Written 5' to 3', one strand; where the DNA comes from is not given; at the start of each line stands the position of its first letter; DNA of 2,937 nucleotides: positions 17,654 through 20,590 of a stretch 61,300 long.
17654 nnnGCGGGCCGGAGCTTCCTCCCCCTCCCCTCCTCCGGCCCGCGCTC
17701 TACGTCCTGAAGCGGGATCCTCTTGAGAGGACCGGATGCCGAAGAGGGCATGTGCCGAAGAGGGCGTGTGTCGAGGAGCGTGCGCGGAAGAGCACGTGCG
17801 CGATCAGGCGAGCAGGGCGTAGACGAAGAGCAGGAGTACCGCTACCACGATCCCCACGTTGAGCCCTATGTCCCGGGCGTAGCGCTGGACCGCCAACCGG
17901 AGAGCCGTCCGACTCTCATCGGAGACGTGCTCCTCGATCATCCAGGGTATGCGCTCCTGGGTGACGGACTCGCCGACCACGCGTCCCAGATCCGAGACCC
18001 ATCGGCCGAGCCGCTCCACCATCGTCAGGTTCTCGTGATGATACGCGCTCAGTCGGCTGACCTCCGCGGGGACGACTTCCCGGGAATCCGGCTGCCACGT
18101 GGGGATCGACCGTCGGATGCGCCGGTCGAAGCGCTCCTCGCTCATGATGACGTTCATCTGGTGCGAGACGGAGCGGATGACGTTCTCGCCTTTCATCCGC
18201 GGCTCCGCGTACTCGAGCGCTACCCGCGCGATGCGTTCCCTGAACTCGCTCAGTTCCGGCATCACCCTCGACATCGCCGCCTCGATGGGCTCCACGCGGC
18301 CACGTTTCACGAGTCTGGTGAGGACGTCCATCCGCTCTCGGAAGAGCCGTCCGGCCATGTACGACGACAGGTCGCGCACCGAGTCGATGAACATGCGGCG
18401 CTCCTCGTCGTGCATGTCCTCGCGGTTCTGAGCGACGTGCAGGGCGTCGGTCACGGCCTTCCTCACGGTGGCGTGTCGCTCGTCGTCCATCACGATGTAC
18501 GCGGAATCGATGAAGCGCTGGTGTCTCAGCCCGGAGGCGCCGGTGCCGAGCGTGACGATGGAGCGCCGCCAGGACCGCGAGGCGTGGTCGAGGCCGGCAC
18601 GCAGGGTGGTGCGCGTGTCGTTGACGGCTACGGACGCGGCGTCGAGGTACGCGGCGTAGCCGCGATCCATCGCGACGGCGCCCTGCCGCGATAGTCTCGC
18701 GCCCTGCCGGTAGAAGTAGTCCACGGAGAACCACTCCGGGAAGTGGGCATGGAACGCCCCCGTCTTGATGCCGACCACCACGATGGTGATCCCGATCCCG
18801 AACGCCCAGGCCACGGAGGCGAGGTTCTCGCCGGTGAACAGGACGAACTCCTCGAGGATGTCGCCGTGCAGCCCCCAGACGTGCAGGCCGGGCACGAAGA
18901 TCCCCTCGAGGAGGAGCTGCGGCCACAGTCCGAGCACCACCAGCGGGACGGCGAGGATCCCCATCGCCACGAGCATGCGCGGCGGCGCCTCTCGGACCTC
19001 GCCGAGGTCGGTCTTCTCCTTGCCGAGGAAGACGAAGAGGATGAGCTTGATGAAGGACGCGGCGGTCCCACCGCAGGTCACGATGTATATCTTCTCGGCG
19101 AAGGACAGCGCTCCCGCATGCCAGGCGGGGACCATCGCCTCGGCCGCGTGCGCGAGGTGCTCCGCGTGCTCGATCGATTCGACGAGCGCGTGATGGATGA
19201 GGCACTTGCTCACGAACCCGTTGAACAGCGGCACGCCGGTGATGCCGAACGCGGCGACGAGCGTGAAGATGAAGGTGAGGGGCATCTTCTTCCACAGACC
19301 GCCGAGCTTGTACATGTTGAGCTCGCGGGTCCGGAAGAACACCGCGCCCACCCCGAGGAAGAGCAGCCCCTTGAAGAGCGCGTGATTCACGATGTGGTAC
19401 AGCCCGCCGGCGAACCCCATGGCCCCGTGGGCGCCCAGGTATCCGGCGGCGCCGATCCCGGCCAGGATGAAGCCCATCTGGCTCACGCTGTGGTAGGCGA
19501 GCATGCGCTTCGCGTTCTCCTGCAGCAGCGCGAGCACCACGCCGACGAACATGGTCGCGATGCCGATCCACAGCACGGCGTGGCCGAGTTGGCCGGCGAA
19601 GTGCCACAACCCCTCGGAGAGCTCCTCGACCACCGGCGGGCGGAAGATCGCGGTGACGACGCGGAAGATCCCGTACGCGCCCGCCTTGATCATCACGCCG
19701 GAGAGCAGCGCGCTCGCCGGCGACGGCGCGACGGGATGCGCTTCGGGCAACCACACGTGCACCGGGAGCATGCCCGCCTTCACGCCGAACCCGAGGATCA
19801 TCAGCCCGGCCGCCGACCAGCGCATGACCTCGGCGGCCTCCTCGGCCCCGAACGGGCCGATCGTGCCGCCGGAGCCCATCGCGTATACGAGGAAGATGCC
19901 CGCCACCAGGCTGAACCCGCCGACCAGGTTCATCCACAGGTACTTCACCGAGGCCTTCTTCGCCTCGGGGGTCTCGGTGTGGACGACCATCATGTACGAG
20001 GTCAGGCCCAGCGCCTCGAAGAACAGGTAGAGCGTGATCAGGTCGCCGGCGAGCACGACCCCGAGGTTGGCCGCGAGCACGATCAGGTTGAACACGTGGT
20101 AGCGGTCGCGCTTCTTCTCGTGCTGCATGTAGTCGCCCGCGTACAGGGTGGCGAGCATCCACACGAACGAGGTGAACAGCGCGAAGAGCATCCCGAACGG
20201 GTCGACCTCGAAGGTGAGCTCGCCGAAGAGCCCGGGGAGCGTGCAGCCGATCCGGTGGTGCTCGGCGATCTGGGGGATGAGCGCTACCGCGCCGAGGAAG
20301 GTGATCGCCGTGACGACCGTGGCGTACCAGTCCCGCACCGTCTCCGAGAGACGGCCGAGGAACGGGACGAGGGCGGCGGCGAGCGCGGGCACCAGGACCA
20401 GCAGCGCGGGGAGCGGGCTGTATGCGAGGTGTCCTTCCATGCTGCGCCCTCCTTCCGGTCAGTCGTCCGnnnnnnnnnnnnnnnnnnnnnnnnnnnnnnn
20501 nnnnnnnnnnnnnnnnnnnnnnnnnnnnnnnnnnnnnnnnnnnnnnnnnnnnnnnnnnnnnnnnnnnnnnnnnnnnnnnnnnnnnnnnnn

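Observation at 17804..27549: Redox-module-free Mrp-type operon with Mbh-like gene order, split MrpA and four antiporter-like subunits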

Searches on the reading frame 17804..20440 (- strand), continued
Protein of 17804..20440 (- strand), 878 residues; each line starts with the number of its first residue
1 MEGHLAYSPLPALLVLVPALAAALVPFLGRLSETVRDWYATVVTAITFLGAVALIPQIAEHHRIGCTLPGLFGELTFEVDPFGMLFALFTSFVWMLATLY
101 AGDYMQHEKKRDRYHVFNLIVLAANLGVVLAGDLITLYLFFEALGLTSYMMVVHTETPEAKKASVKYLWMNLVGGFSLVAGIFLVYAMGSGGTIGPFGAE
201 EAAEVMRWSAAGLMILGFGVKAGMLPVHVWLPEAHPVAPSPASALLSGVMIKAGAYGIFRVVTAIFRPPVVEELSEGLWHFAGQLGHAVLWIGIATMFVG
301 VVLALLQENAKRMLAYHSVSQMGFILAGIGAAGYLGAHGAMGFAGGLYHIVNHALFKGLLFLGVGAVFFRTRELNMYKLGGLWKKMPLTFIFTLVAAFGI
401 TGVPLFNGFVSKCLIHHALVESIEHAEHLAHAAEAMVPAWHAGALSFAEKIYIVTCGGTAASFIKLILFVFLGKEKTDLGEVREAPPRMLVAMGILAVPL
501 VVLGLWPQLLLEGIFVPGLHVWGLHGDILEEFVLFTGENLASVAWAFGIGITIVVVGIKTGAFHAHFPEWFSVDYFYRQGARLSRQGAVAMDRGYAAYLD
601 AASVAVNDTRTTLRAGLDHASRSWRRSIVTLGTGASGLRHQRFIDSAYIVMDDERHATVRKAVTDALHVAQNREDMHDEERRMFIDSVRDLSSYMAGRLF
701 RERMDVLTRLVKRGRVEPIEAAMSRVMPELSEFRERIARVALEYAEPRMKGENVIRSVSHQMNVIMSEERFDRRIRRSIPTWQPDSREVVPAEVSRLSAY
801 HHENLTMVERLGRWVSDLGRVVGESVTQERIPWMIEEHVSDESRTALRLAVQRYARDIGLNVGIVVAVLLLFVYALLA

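Call 49: fold_search(model_id=the predicted structure, library=pdb)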
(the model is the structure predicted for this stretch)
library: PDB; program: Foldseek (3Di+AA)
matches with E <= 10: 575; with E <= 0.001: 194
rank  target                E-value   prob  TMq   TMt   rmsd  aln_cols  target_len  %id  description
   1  9a6h_A                2.4e-25  1.00  0.59  0.65  11.5       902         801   21  Integrative model of MRPA-MRPD by crosslinking MS and deep learning (released 2024-09-18)
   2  7qru_A                2.3e-24  1.00  0.59  0.64  12.8       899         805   21  Structure of Bacillus pseudofirmus Mrp antiporter complex, monomer (released 2022-11-09)
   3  6z16_A                6.5e-24  1.00  0.58  0.64  14.4       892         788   21  Structure of the Mrp antiporter complex (released 2020-08-12)
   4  6cfw_H                5.6e-23  1.00  0.51  0.87   5.0       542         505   30  cryoEM structure of a respiratory membrane-bound hydrogenase (released 2018-05-23)
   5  6khj_F                1.8e-22  1.00  0.52  0.70   8.8       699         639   24  Supercomplex for electron transfer (released 2020-02-12)
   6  8e9g_L                2.4e-21  1.00  0.54  0.74   9.0       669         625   23  Mycobacterial respiratory complex I with both quinone positions modelled (released 2022-10-12)
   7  6hum_F                3.7e-21  1.00  0.51  0.72   9.0       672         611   24  Structure of the photosynthetic complex I from Thermosynechococcus elongatus (released 2019-01-09)
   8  6khi_F                4.7e-21  1.00  0.53  0.71   9.6       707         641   23  Supercomplex for cylic electron transport in cyanobacteria (released 2020-02-12)
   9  7z0t_C                5.8e-21  1.00  0.50  0.72   9.7       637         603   23  Structure of the Escherichia coli formate hydrogenlyase complex (aerobic preparation, composite structure) (released 2022-09-28)
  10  8e9i_L                6.0e-21  1.00  0.54  0.75   8.0       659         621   24  Mycobacterial respiratory complex I, semi-inserted quinone (released 2022-10-12)
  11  7z0s_C                1.4e-20  1.00  0.49  0.70   9.3       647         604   22  Structure of the Escherichia coli formate hydrogenlyase complex (anaerobic preparation, without formate dehydrogenase  (released 2022-09-28)
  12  9a6h_B                2.3e-20  1.00  0.49  0.86   7.2       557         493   22  Integrative model of MRPA-MRPD by crosslinking MS and deep learning (released 2024-09-18)
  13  9g9y_L                3.7e-20  1.00  0.54  0.71   7.5       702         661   21  Respiratory supercomplex CI2-CIII2-CIV2 (megacomplex) from alphaproteobacterium (released 2026-02-04)
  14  4he8_F                4.4e-20  1.00  0.53  0.74   8.0       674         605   23  Crystal structure of the membrane domain of respiratory complex I from Thermus thermophilus (released 2013-02-13)
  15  9g83_L                8.0e-20  1.00  0.54  0.70   7.7       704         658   21  Respiratory supercomplex CI1-CIII2-CIV2-(cbb3)1 from alphaproteobacterium (released 2026-02-04)
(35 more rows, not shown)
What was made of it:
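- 18881..20440 (-): Terminal subunit ('A-like'), residues 1-520: a 14-TM antiporter core of MbhH/MbsH'/MrpA-N type. The best Foldseek hits for the whole model are MrpA chains (call 49).
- Closest known: Canonical group 1/2 Mrp antiporters. Same: MrpA chains are the best fold matches to the terminal subunit model (call 49).
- The terminal subunit folds like MrpA/NuoL (call 49).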

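Call 59: find_encoding_contigs(protein=P0117, flank=10000, max_places=2)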
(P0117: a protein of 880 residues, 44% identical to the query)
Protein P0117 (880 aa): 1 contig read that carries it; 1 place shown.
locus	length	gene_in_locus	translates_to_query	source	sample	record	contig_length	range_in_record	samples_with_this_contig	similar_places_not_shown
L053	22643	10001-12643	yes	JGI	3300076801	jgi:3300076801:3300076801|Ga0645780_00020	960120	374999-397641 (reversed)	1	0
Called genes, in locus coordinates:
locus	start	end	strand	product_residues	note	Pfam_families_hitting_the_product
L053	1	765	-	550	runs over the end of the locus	PF00270:DEAD, PF04851:ResIII (weak), PF00271:Helicase_C, PF16124:RecQ_Zn_bind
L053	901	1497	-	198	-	-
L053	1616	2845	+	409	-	PF00486:Trans_reg_C, PF12697:Abhydrolase_6, PF00561:Abhydrolase_1, PF12146:Hydrolase_4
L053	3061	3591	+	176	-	PF01899:MNHE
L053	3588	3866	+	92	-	PF04066:MrpF_PhaF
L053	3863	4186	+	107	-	PF03334:PhaG_MnhG_YufB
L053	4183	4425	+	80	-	PF13244:MbhD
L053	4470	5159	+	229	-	PF20501:MbhE, PF04039:MnhB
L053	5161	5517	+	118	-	PF00420:Oxidored_q2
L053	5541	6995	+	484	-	PF00361:Proton_antipo_M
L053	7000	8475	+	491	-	PF00662:Proton_antipo_N (weak), PF00361:Proton_antipo_M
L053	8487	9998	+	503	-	PF00361:Proton_antipo_M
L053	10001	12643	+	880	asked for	PF00361:Proton_antipo_M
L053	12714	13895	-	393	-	PF02771:Acyl-CoA_dh_N, PF02770:Acyl-CoA_dh_M, PF00441:Acyl-CoA_dh_1, PF08028:Acyl-CoA_dh_2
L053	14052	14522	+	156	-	-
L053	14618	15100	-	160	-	PF20205:DUF6567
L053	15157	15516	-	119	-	-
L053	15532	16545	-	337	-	PF00180:Iso_dh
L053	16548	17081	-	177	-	-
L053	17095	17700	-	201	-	-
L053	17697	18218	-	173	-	PF01641:SelR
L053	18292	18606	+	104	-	PF03551:PadR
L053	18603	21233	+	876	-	PF12704:MacB_PCD, PF02687:FtsX, PF12704:MacB_PCD, PF02687:FtsX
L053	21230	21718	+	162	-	-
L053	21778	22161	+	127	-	PF00190:Cupin_1, PF07883:Cupin_2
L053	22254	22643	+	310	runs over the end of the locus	PF01063:Aminotran_4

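Call 60: find_encoding_contigs(protein=P0106, flank=10000, max_places=2)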
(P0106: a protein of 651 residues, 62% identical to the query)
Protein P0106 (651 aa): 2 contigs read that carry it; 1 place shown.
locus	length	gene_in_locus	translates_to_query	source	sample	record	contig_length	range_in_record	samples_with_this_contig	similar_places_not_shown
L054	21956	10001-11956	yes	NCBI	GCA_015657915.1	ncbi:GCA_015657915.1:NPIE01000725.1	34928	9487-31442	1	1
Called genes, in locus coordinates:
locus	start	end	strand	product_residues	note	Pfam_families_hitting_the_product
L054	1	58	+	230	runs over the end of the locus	PF00174:Oxidored_molyb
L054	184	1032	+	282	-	PF00582:Usp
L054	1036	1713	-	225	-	PF03006:HlyIII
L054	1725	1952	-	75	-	-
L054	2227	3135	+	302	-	PF00990:GGDEF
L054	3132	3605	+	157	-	PF01899:MNHE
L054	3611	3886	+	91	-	PF04066:MrpF_PhaF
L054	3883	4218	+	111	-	PF03334:PhaG_MnhG_YufB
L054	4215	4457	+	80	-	PF13244:MbhD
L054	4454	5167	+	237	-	PF20501:MbhE, PF04039:MnhB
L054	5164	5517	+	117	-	PF00420:Oxidored_q2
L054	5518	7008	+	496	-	PF00361:Proton_antipo_M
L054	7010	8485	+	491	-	PF00662:Proton_antipo_N (weak), PF00361:Proton_antipo_M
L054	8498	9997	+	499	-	PF00662:Proton_antipo_N (weak), PF00361:Proton_antipo_M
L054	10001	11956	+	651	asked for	PF00662:Proton_antipo_N (weak), PF00361:Proton_antipo_M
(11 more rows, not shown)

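Call 72: find_encoding_contigs(protein=P0115, flank=10000, max_places=1)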
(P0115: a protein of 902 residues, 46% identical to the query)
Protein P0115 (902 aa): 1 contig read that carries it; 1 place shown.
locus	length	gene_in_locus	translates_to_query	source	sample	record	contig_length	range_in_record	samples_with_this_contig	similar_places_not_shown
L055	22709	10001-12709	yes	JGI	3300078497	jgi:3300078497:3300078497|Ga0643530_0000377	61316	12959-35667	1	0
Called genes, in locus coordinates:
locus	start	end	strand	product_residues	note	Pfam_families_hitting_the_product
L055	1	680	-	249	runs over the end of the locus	PF00117:GATase, PF07722:Peptidase_C26 (weak)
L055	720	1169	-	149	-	-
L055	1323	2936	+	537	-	PF03806:ABG_transport, PF03606:DcuC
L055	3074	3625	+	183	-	PF01899:MNHE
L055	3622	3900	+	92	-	PF04066:MrpF_PhaF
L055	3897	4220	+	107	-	PF03334:PhaG_MnhG_YufB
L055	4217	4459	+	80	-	PF13244:MbhD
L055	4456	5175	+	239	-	PF20501:MbhE (weak), PF04039:MnhB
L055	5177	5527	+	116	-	PF00420:Oxidored_q2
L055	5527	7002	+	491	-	PF00361:Proton_antipo_M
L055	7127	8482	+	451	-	PF00662:Proton_antipo_N (weak), PF00361:Proton_antipo_M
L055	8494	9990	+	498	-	PF00662:Proton_antipo_N (faint), PF00361:Proton_antipo_M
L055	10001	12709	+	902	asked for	PF00662:Proton_antipo_N (weak), PF00361:Proton_antipo_M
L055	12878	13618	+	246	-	PF13489:Methyltransf_23, PF05175:MTS (weak), PF08241:Methyltransf_11, PF08242:Methyltransf_12, PF13649:Methyltransf_25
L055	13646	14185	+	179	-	PF01899:MNHE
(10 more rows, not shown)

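Call 73: find_encoding_contigs(protein=P0105, flank=10000, max_places=1)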
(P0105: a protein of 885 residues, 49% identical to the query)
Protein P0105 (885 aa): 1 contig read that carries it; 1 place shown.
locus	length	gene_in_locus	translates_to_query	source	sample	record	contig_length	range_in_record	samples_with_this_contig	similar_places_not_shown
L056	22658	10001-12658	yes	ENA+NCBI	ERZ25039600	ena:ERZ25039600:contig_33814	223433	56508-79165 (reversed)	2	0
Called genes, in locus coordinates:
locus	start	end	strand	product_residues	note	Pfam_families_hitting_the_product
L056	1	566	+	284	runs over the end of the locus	PF01370:Epimerase (weak), PF05368:NmrA, PF13460:NAD_binding_10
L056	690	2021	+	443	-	-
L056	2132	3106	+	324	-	PF00990:GGDEF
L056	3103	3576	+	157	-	PF01899:MNHE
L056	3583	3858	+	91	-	PF04066:MrpF_PhaF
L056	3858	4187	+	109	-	PF03334:PhaG_MnhG_YufB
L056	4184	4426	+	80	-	PF13244:MbhD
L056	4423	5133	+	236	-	PF20501:MbhE (weak), PF04039:MnhB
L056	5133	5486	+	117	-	PF00420:Oxidored_q2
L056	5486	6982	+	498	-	PF00361:Proton_antipo_M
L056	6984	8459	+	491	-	PF00662:Proton_antipo_N (weak), PF00361:Proton_antipo_M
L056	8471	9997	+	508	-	PF00662:Proton_antipo_N (weak), PF00361:Proton_antipo_M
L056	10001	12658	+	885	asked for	PF00662:Proton_antipo_N (weak), PF00361:Proton_antipo_M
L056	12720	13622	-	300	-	PF01436:NHL (faint)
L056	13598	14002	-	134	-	PF13905:Thioredoxin_8 (weak)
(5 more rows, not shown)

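Call 74: find_encoding_contigs(protein=P0119, flank=10000, max_places=1)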
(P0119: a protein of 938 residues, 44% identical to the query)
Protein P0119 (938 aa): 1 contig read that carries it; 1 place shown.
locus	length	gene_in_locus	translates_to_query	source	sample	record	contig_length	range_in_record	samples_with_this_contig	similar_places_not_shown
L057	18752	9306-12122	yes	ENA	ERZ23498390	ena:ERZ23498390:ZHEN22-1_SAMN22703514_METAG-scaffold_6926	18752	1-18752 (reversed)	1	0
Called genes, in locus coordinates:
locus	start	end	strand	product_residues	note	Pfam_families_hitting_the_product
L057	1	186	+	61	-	?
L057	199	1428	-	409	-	PF03435:Sacchrp_dh_NADP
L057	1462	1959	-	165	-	PF01042:Ribonuc_L-PSP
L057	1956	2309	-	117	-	-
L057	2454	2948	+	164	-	PF01899:MNHE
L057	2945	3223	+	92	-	PF04066:MrpF_PhaF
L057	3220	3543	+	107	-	PF03334:PhaG_MnhG_YufB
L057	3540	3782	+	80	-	PF13244:MbhD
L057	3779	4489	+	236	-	PF20501:MbhE (weak), PF04039:MnhB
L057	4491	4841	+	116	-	PF00420:Oxidored_q2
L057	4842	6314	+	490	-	PF00361:Proton_antipo_M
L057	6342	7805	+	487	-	PF00662:Proton_antipo_N (weak), PF00361:Proton_antipo_M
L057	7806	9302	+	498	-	PF00361:Proton_antipo_M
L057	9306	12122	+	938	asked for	PF00361:Proton_antipo_M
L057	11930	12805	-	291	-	PF01557:FAA_hydrolase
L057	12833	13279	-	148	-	PF01451:LMWPc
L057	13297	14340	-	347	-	PF03480:DctP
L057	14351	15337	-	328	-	PF06808:DctM, PF03600:CitMHS (weak)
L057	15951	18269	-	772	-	PF07715:Plug, PF00593:TonB_dep_Rec_b-barrel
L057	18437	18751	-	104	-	?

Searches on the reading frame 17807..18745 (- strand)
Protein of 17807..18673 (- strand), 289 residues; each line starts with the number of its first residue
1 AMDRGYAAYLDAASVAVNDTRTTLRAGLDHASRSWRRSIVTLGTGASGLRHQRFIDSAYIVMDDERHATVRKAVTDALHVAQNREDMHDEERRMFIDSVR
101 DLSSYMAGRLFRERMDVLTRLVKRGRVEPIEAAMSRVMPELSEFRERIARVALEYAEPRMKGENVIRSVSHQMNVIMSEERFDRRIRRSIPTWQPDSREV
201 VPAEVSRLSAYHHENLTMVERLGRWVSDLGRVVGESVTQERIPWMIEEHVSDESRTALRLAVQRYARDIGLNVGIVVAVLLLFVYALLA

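Call 42: search_protein_representatives(protein=window:17807-18673:-)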
Query: 289 residues. Proteins with E-value up to 0.001 (for the whole library): 36; up to 1e-10: 18; up to 1e-30: 4. The best 36 are listed.
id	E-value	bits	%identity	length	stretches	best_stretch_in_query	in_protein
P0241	8.9e-50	186.1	41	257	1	39-287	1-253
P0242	1.6e-40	155.8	36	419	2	6-228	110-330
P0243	1.5e-36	142.8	38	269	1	34-287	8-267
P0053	9.3e-34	133.6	35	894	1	3-287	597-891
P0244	6.2e-21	91.6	37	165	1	118-288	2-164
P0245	1.7e-20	90.2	31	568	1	24-288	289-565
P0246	2.7e-20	89.5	35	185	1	115-287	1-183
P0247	2.1e-17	80.0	29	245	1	42-287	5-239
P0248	3.5e-17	79.3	28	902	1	26-285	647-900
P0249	3.6e-17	79.2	51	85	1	208-288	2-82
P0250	1.5e-16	77.2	36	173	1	137-289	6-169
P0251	2.2e-16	76.7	29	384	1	31-287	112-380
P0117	6.6e-16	75.1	29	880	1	32-283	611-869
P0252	7.2e-15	71.7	48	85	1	209-287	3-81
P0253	6.4e-14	68.6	31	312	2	14-182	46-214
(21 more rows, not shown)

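Call 61: predict_structure(alignment_id=A2)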
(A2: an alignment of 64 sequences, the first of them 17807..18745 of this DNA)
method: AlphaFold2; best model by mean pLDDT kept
length: 313 residues; sequences in the alignment: 64
mean_pLDDT: 86.0   pTM: 0.58
mean pLDDT of the five models: 86.0, 84.8, 84.5, 83.7, 83.5
residues with pLDDT >= 90: 189; 70-90: 75; 50-70: 37; < 50: 12
segments of 3 or more residues with pLDDT < 50: 235-240
pLDDT, mean of each block of 10 residues (from residue 1): 80 94 96 96 94 85 71 86 97 98 98 98 99 98 93 95 97 99 98 98 97 82 51 48 72 75 56 67 74 82 93 87
secondary structure, 60 per line:
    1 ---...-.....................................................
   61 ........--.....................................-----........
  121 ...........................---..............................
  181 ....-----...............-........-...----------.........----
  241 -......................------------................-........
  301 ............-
elements in order: H8-68 H71-107 H113-147 H151-184 H190-204 H206-213 H228-236 H242-263 H276-291 H293-312

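Call 64: fold_search(model_id=the predicted structure, library=pdb)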
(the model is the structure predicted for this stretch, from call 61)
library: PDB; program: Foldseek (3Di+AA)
matches with E <= 10: 261; with E <= 0.001: 0
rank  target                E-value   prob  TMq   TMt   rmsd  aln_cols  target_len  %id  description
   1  7aam_A                1.9e-01  0.20  0.14  0.15  36.1       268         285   14  Crystal structure of the F-BAR domain of PSTIPIP1 bound to the CTH domain of the phosphatase LYP (released 2022-02-23)
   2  7aal_A                2.0e-01  0.20  0.14  0.15  36.0       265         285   15  Crystal structure of the F-BAR domain of PSTIPIP1, G258A mutant (released 2022-02-23)
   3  7aan_B                2.7e-01  0.16  0.14  0.15  36.0       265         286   14  Crystal structure of the F-BAR domain of PSTIPIP1 (released 2022-02-23)
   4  3sog                  2.8e-01  0.28  0.17  0.24  27.9       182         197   13  Crystal structure of the BAR domain of human Amphiphysin, isoform 1 (released 2011-07-13)
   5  4wic_B                2.8e-01  0.13  0.14  0.14  39.1       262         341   11  Immediate-early 1 protein (IE1) of rhesus macaque cytomegalovirus (released 2015-07-15)
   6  9fqr_FA               3.1e-01  0.25  0.17  0.17  28.7       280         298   14  96-nm repeat of axonemal doublet microtubules from bovine sperm (released 2025-03-26)
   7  7aam_B                3.1e-01  0.15  0.14  0.15  36.4       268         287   14  Crystal structure of the F-BAR domain of PSTIPIP1 bound to the CTH domain of the phosphatase LYP (released 2022-02-23)
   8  7sqc_1X               3.8e-01  0.15  0.15  0.19  34.3       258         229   11  Ciliary C1 central pair apparatus isolated from Chlamydomonas reinhardtii (released 2022-04-13)
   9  7n6g_3P               5.8e-01  0.16  0.18  0.16  52.3       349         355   12  C1 of central pair (released 2022-05-18)
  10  7udn_B                6.1e-01  0.15  0.17  0.19  22.3       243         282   14  Crystal structure of designed helical repeat protein RPB_PLP1_R6 in alternative conformation 2 (released 2023-03-22)
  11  3ezu                  6.4e-01  0.14  0.15  0.15  22.8       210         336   11  Crystal structure of multidomain protein of unknown function with GGDEF-domain (NP_951600.1) from GEOBACTER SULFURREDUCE (released 2008-11-18)
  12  4atm                  6.7e-01  0.12  0.15  0.20  34.7       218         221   15  Crystal structure of the BAR domain of human Amphiphysin, isoform 1 at 1.8 Angstrom resolution featuring increased order (released 2012-05-30)
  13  7n6g_3R               7.1e-01  0.11  0.15  0.13  42.9       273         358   13  C1 of central pair (released 2022-05-18)
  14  7rro_D0               7.9e-01  0.14  0.16  0.17  32.8       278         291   12  Structure of the 48-nm repeat doublet microtubule from bovine tracheal cilia (released 2021-10-27)
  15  6n4n_C                8.7e-01  0.14  0.15  0.22  20.9       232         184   16  Crystal structure of the designed protein DNCR2/danoprevir/NS3a complex (released 2019-09-11)
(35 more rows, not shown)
